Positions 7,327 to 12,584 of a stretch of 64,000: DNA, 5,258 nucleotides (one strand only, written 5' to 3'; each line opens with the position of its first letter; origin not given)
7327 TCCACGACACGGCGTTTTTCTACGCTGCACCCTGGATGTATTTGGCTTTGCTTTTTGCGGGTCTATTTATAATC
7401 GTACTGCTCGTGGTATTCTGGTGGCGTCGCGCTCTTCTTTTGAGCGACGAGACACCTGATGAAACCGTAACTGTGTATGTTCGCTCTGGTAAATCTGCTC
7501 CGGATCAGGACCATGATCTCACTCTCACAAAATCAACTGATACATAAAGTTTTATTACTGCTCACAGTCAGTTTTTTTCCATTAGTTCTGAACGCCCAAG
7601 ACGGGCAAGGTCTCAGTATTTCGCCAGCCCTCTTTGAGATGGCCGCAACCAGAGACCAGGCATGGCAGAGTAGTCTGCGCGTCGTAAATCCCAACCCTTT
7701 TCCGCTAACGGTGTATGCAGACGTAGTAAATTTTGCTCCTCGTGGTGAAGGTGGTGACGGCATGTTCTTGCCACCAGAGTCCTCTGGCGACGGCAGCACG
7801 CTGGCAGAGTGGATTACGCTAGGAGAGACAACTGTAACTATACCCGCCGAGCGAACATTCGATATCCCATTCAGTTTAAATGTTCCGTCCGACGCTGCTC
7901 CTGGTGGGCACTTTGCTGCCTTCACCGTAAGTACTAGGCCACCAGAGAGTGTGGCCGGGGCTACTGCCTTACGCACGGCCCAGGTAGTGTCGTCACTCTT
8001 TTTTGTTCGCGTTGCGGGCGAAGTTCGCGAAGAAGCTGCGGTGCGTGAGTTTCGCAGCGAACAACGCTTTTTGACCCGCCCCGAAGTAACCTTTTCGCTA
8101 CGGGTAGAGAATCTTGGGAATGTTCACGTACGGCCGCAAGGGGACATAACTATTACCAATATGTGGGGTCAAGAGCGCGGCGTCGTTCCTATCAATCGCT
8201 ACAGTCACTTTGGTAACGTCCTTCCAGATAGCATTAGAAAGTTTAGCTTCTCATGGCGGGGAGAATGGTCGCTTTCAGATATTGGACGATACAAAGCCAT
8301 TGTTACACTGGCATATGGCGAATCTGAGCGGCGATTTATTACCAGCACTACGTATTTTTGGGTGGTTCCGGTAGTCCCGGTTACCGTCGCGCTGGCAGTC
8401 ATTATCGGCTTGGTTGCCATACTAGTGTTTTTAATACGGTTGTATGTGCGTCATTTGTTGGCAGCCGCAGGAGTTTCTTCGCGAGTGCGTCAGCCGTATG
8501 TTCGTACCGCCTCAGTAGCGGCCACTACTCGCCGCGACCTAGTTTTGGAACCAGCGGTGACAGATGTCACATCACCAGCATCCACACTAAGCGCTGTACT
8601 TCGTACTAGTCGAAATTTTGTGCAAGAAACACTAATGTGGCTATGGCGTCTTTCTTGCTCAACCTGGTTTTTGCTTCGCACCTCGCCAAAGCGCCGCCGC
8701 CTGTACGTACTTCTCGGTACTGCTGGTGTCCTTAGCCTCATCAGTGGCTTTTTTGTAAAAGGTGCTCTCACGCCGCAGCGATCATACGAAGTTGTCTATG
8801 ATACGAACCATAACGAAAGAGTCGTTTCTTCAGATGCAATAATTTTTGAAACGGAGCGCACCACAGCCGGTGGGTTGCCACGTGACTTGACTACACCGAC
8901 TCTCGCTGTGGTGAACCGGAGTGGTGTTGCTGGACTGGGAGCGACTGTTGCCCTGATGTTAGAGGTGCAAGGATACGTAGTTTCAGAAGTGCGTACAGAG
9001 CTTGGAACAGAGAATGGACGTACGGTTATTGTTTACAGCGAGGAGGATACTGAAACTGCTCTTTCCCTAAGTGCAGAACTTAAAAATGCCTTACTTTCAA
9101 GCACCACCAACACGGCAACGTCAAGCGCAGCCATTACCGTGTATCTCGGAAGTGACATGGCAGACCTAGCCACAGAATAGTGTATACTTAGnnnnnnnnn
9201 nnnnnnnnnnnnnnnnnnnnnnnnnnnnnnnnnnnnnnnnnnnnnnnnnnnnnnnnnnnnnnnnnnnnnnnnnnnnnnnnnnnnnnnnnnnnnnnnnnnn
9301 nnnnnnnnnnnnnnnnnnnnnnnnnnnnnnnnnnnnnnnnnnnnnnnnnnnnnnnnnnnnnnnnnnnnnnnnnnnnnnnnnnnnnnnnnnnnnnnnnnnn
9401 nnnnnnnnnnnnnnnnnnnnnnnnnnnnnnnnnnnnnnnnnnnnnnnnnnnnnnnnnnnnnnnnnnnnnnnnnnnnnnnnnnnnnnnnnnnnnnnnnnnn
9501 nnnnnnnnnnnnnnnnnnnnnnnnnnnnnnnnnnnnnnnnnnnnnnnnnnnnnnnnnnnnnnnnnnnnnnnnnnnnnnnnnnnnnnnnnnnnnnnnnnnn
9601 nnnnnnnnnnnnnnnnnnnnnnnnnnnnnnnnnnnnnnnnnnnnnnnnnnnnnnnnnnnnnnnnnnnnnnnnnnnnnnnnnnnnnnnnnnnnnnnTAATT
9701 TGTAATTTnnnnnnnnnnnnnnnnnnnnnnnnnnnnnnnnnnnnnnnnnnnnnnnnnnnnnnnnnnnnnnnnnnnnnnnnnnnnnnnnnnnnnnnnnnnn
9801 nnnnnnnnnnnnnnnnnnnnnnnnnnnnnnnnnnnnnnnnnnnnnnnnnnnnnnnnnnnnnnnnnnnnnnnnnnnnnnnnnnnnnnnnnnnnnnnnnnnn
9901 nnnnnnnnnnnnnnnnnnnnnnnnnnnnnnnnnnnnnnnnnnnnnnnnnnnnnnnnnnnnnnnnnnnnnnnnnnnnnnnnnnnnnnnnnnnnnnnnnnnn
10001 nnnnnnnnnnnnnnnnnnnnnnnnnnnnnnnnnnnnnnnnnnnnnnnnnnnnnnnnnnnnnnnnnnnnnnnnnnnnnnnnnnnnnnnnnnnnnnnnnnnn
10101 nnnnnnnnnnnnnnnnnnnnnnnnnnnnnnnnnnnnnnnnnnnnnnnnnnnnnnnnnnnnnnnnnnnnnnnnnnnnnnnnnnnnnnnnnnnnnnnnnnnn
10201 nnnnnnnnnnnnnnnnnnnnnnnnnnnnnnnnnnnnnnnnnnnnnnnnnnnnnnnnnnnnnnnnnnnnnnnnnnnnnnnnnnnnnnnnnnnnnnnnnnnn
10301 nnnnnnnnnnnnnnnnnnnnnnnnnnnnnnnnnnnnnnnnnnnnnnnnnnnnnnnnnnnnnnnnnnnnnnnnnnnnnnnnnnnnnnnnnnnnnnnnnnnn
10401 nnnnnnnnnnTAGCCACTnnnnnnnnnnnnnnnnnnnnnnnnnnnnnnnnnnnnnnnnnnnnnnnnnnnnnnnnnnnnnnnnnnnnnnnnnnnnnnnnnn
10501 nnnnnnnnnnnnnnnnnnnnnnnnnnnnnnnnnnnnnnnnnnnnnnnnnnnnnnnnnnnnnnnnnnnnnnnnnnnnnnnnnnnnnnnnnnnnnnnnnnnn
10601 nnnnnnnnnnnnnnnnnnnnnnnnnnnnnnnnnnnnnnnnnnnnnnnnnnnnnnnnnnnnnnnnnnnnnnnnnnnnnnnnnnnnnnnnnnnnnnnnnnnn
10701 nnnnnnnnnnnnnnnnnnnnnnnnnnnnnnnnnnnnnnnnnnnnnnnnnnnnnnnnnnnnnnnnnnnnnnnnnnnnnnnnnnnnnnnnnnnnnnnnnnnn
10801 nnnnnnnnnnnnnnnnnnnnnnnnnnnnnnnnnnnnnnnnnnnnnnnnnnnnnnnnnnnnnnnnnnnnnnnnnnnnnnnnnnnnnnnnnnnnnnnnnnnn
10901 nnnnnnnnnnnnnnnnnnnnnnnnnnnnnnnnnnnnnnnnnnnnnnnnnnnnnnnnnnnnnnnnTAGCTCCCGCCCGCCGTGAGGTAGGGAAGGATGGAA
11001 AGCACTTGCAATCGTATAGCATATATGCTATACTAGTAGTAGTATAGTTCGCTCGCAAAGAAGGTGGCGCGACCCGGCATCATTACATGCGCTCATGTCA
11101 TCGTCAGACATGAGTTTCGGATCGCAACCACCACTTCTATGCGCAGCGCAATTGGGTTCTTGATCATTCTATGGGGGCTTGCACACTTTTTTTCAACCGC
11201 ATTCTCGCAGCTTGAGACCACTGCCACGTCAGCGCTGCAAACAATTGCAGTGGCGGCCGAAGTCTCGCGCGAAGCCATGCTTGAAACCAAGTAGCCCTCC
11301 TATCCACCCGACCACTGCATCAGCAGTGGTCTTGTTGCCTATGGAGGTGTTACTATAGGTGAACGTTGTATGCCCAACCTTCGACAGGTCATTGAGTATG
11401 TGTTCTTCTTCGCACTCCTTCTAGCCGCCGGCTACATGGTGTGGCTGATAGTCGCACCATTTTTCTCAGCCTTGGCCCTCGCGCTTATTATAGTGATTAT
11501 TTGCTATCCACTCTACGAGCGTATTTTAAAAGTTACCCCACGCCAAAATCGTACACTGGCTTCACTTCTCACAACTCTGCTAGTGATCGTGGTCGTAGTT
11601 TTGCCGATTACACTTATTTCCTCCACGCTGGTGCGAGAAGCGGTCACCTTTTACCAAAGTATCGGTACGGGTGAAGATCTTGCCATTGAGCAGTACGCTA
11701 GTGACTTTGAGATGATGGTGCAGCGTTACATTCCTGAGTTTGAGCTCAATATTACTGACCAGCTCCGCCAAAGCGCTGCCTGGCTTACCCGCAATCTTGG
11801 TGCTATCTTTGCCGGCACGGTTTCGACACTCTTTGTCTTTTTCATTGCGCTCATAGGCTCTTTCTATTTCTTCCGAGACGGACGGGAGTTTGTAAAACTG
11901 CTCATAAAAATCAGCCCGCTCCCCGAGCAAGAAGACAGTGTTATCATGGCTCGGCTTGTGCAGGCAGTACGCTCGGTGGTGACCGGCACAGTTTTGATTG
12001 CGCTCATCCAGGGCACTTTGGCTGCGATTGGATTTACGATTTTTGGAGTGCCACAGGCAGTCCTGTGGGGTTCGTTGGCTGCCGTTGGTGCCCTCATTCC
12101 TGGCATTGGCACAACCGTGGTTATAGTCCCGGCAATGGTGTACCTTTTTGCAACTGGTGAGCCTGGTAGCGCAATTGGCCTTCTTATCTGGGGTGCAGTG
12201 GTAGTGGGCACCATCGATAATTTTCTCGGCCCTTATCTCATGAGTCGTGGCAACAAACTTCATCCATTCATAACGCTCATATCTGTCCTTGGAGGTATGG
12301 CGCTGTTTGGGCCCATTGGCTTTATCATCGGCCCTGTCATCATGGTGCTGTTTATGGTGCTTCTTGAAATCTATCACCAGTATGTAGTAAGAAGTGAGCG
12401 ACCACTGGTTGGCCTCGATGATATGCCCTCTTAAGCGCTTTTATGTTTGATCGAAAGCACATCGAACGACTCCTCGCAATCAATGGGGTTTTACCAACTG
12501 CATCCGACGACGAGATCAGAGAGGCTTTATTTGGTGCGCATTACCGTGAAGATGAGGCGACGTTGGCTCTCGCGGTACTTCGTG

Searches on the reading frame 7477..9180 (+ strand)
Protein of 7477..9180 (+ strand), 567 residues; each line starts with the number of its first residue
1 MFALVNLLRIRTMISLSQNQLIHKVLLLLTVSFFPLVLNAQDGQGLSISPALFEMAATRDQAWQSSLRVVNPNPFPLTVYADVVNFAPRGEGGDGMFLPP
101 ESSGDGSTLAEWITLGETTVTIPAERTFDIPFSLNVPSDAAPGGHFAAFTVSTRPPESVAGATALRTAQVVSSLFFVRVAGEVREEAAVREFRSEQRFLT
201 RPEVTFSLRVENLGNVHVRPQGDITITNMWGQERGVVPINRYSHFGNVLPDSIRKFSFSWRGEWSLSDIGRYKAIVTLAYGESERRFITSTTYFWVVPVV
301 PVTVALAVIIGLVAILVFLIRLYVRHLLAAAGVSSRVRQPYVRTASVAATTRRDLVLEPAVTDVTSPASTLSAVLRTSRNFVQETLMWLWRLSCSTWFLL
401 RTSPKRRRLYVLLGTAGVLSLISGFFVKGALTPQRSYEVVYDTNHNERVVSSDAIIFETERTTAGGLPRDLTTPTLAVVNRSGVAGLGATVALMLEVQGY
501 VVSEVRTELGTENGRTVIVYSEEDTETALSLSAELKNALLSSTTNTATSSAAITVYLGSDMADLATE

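Call 66: search_protein_families(library=pfam, proteins=[window:7477-9180:+], max_evalue=0.0001)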
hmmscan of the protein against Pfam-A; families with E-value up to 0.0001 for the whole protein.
window:7477-9180:+ (567 aa): 1 family
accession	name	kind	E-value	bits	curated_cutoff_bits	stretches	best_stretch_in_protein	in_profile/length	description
PF13399.11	LytR_C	-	1.5e-09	39.1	22.2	1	475-560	3-85/86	LytR cell envelope-related transcriptional attenuator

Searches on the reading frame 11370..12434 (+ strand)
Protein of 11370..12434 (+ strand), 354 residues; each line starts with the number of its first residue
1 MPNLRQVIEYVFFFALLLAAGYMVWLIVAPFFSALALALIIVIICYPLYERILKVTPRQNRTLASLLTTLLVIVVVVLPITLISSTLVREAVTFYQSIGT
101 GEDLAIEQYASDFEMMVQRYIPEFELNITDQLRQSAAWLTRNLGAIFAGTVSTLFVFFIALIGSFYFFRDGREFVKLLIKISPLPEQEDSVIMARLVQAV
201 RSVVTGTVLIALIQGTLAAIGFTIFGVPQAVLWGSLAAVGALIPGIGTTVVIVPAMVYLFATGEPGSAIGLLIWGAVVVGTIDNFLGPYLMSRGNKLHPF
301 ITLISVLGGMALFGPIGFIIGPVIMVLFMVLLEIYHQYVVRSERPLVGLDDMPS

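Call 66: search_protein_families(library=pfam, proteins=[window:11370-12434:+], max_evalue=0.0001)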
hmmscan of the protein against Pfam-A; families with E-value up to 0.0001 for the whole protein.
window:11370-12434:+ (354 aa): 1 family
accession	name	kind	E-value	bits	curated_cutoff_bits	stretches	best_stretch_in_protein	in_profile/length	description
PF01594.21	AI-2E_transport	-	2.8e-57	194.8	34.3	1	13-335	4-326/327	AI-2E family transporter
